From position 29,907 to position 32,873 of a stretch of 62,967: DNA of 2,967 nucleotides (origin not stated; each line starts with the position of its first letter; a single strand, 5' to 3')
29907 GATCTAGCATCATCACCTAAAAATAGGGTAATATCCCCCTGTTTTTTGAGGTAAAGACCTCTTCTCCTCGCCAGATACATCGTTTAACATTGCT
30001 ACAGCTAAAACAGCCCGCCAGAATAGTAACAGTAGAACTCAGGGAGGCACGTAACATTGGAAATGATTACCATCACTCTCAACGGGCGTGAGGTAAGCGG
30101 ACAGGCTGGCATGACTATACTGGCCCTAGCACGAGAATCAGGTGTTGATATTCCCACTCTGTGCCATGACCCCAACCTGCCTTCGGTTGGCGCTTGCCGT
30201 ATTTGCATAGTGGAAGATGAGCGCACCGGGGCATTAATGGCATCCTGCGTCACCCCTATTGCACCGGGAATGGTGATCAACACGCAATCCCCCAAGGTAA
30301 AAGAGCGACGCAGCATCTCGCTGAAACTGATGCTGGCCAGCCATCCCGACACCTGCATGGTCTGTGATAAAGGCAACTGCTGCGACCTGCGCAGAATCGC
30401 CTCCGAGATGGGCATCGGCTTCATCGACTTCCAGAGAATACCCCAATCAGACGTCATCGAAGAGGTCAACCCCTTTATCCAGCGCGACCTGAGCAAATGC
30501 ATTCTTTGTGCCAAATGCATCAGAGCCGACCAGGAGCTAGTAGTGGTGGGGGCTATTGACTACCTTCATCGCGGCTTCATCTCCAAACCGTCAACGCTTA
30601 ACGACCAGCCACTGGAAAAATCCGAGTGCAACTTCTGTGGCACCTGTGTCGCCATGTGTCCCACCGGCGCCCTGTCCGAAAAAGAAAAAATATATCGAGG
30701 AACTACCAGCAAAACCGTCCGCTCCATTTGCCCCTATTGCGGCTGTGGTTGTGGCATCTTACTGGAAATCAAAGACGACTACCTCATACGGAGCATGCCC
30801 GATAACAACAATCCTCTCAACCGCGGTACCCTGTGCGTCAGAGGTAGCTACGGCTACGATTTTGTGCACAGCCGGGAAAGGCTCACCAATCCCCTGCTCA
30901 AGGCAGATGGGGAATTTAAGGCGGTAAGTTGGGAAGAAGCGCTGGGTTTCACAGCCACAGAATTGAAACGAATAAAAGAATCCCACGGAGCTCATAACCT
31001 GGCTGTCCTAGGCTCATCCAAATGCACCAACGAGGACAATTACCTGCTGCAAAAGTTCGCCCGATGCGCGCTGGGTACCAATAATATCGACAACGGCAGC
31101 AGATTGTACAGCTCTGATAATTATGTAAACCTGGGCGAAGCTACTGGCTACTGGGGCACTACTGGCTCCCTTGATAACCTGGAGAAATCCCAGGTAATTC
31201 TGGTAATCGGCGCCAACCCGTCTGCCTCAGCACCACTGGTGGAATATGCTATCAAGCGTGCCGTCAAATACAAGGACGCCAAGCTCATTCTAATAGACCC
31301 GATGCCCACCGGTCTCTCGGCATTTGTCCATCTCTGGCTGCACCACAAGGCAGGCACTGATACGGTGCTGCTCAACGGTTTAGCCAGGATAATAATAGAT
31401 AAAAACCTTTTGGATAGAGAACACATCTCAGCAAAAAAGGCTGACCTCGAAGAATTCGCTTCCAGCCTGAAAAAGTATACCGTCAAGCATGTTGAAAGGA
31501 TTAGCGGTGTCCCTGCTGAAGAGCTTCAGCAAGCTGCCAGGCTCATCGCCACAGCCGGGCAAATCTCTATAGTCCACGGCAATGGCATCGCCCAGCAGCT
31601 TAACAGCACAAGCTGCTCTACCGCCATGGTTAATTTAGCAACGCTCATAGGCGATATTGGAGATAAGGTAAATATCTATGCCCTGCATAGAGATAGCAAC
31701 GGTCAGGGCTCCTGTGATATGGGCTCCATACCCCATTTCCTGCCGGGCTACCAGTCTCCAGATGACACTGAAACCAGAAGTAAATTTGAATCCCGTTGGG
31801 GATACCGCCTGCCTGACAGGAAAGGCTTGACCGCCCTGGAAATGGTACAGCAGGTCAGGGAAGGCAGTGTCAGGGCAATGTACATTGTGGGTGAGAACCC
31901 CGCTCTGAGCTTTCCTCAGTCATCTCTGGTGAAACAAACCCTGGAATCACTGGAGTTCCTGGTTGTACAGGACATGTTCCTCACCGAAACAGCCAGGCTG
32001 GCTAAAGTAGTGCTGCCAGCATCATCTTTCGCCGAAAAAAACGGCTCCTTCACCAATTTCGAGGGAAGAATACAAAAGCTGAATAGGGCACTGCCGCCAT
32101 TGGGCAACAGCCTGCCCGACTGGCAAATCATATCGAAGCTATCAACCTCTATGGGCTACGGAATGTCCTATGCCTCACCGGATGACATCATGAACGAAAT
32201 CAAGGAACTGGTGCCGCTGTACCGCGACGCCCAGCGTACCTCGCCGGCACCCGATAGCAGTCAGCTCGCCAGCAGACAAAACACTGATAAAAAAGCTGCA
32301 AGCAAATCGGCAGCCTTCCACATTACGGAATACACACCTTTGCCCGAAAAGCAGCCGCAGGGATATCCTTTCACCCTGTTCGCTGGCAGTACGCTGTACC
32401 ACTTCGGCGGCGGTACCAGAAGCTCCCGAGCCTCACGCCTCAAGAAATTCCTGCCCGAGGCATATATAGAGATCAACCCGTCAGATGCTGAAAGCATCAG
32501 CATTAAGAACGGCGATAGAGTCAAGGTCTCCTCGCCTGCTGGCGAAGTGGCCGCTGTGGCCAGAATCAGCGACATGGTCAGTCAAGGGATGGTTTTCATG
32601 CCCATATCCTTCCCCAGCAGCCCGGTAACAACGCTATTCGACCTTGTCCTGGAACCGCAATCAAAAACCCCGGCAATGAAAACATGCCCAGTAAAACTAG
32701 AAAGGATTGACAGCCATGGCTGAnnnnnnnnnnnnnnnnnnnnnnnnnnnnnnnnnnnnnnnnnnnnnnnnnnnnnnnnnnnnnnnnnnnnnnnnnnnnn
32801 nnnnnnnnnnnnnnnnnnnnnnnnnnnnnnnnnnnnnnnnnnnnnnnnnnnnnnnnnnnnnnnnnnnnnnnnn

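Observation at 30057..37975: FdhA-like / NuoE / NuoF-GltD trio directly upstream of metV-metF: candidate uncharacterised NAD(P)H/ferredoxin-linked electron-input module for methylene-THF reductase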

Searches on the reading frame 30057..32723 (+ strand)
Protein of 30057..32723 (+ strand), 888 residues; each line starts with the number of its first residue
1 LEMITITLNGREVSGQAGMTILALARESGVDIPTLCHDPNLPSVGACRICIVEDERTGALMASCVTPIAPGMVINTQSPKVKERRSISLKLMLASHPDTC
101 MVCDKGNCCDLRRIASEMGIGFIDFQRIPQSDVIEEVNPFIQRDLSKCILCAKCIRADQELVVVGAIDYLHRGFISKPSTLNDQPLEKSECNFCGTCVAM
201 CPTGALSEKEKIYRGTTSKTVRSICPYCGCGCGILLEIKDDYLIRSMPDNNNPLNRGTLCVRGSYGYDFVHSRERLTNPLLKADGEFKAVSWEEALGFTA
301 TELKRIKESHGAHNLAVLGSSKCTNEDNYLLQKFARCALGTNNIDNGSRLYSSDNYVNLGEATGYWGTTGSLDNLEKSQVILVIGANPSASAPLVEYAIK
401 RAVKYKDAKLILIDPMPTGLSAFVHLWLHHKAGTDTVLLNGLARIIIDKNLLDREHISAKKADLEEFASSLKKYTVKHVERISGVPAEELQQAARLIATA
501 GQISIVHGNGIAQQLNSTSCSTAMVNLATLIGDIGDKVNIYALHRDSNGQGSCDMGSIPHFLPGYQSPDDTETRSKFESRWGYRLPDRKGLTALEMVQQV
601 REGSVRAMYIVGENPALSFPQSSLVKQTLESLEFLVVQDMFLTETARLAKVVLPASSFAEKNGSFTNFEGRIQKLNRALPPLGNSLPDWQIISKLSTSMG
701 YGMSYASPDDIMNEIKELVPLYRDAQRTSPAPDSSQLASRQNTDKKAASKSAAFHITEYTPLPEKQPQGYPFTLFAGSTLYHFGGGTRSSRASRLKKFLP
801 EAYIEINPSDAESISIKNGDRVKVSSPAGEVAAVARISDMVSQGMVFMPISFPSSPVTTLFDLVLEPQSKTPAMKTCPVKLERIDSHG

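Call 6: search_protein_families(library=pfam, proteins=[window:30057-32723:+], max_evalue=0.01)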
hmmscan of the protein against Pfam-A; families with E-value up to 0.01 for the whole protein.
window:30057-32723:+ (888 aa): 8 families
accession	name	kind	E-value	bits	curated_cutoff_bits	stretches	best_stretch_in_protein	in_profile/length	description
PF00384.28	Molybdopterin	-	2.6e-64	217.9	24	1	275-697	1-352/353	Molybdopterin oxidoreductase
PF01568.27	Molydop_binding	-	1.6e-23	83.3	26.8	1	772-878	1-110/110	Molydopterin dinucleotide binding domain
PF13510.11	Fer2_4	-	1.4e-18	67.1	22.8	1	2-78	2-81/82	2Fe-2S iron-sulfur cluster binding domain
PF04879.21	Molybdop_Fe4S4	-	6.5e-16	58.5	22.7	1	219-272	2-55/55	Molybdopterin oxidoreductase Fe4S4 domain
PF10588.14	NADH-G_4Fe-4S_3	-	9.4e-09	35.1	27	1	88-121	4-37/40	NADH-ubiquinone oxidoreductase-G iron-sulfur binding region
PF22117.2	Fer4_Nqo3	-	1.6e-08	35.1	27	1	139-206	2-66/67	NADH-quinone oxidoreductase subunit 3, ferredoxin-like domain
PF00037.32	Fer4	-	2.3e-06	27.6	21.1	1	188-206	5-23/24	4Fe-4S binding domain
PF12838.12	Fer4_7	-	0.00063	20.6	27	1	147-205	1-52/52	4Fe-4S dicluster domain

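Call 7: search_protein_families(library=ncbifam, proteins=[window:30057-32723:+], max_evalue=0.001)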
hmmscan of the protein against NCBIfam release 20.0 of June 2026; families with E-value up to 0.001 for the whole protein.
window:30057-32723:+ (888 aa): 38 families (the best 25 are shown)
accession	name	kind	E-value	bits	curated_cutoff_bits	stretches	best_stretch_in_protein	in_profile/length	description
TIGR01591.1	Fdh-alpha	equivalog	1.7e-185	618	666.25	1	224-880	2-671/672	formate dehydrogenase subunit alpha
NF047855.1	AssmNtatRedNasC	equivalog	7.4e-127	424.5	1100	2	209-716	9-523/708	assimilatory nitrate reductase catalytic subunit NasC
TIGR01973.1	NuoG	equivalog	3.4e-107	359.7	470.05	1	6-695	1-606/606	NADH-quinone oxidoreductase subunit NuoG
NF005895.0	PRK07860.1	equivalog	2.1e-100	337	802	1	2-738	16-696/811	NADH-quinone oxidoreductase subunit G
NF041323.1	Nitr_red_NasA_Halo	equivalog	9.5e-78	262.3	1000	1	228-882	3-673/673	assimilatory nitrate reductase NasA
NF010055.0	PRK13532.1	equivalog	6.8e-66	223.1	904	3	218-459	40-289/830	nitrate reductase catalytic subunit NapA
TIGR01706.1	NAPA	equivalog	7.9e-64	216.3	930.55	3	219-459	41-289/830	periplasmic nitrate reductase subunit alpha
NF040763.1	FeFe_hydrog_A6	exception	1.6e-59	201.8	765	1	4-213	1-212/571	NADH-dependent [FeFe] hydrogenase, group A6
TIGR01701.1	Fdhalpha-like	subfamily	2.5e-58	197.9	582.15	1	273-883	97-743/744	FdhF/YdeP family oxidoreductase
TIGR01553.1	formate-DH-alph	equivalog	1.3e-53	182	814.2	3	197-458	24-301/1009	formate dehydrogenase-N subunit alpha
NF041513.1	formate_DH_Act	exception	5.6e-52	176.7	1400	2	215-459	37-293/1067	formate dehydrogenase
NF012032.0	PRK15488.1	equivalog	9.2e-52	176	694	1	194-707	16-535/759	thiosulfate reductase PhsA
NF006305.0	PRK08493.1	equivalog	5.8e-51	173.5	591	1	3-484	1-480/819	NADH-quinone oxidoreductase subunit G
NF005745.0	PRK07569.1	equivalog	2.7e-47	161.1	333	1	1-211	1-212/238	bidirectional hydrogenase complex protein HoxU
NF041783.2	mnquin_red_QrcB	equivalog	1.7e-41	142.2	440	2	218-543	50-368/695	menaquinone reductase molybdopterin-binding-like subunit QrcB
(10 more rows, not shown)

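Call 17: search_solved_structures(query=window:30057-32723:+, max_evalue=1e-20, show_alignments=0)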
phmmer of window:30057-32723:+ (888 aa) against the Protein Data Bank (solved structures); distinct sequences matched with E-value up to 1e-20: 100 (the best 60 are shown).
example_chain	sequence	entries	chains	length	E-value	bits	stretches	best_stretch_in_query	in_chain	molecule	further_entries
9wxb_B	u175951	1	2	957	8.9e-160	536.8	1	4-857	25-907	Formate dehydrogenase alpha subunit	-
6tg9_A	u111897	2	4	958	1.3e-159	536.2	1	4-859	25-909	Formate dehydrogenase subunit alpha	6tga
8rqz_C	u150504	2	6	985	2.9e-158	531.8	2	205-884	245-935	Probable oxidoreductase YjgC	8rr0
9gzq_A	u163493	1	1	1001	3.1e-158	531.7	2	205-884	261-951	Probable oxidoreductase YjgC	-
7vw6_A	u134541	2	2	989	4.2e-144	484.9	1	5-881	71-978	Formate dehydrogenase | Tungsten-containing formate dehydrogenase alpha subunit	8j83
7e5z_A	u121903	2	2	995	4.3e-144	484.9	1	5-881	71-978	Formate dehydrogenase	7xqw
7qv7_S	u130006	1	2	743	2.3e-138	465.9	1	220-720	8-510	Hydrogen dependent carbon dioxide reductase subunit FdhF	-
9t1s_L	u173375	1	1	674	5e-133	448.3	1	221-884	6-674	formate dehydrogenase (coenzyme F420)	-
7bkb_D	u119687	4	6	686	2.2e-120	406.4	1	219-885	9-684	Formate dehydrogenase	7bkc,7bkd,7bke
1aa6_A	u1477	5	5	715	3.1e-110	372.9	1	219-884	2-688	FORMATE DEHYDROGENASE H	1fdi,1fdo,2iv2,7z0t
9bov_A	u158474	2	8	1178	3.5e-76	260.2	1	135-556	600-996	Molybdopterin oxidoreductase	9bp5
8oh5_C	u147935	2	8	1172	1.9e-75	257.8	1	137-400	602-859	Formate dehydrogenase-O, major subunit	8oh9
7t2r_A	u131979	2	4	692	7e-72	246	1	1-529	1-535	NiFe hydrogenase subunit A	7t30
8e9g_G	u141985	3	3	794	1.3e-70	241.8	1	1-423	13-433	NADH-quinone oxidoreductase subunit G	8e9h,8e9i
2jio_A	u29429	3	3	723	1.2e-65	225.4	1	218-714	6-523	PERIPLASMIC NITRATE REDUCTASE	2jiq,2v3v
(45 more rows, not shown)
